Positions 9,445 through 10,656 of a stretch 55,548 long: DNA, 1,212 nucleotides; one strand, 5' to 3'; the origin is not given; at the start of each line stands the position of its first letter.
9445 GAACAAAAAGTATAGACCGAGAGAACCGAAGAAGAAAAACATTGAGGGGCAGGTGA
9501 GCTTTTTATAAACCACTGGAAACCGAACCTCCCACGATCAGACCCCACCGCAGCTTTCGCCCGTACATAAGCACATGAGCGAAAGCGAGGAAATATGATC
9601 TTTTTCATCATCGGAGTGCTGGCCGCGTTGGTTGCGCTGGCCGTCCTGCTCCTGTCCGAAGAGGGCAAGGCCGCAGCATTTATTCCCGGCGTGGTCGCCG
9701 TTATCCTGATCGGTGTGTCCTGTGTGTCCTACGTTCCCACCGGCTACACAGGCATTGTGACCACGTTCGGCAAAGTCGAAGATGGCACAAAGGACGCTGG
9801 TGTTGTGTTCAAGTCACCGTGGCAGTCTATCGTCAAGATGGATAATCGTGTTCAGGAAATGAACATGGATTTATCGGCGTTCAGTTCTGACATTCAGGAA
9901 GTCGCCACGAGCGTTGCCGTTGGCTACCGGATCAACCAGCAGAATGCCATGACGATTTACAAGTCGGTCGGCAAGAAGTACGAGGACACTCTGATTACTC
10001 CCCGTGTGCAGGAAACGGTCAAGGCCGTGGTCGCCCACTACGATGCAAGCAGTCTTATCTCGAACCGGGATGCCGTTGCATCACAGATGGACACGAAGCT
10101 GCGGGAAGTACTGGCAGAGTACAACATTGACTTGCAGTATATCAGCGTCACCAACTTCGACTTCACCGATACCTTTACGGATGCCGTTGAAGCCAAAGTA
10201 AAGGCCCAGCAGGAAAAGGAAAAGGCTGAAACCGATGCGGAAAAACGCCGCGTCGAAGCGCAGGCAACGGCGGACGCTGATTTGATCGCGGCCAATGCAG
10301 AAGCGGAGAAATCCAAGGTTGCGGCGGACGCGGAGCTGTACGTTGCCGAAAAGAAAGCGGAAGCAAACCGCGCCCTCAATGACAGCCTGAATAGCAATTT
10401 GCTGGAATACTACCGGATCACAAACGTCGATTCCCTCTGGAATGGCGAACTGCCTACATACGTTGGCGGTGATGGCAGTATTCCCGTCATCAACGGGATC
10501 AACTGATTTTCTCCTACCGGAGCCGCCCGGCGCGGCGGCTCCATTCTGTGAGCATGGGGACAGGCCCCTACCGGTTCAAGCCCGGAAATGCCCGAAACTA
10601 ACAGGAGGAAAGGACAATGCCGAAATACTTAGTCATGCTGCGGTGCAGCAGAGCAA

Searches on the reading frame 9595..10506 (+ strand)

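Call 65: search_protein_families(library=phrogs, proteins=[window:9595-10506:+], max_evalue=0.00001)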
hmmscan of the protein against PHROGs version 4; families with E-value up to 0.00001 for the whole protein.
window:9595-10506:+ (303 aa): 2 families
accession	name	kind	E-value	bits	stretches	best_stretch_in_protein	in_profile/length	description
phrog_200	-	other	2.5e-57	195.7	1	3-300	46-358/379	lipoprotein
phrog_11227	-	other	9.2e-06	26.6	1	221-300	48-128/138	protease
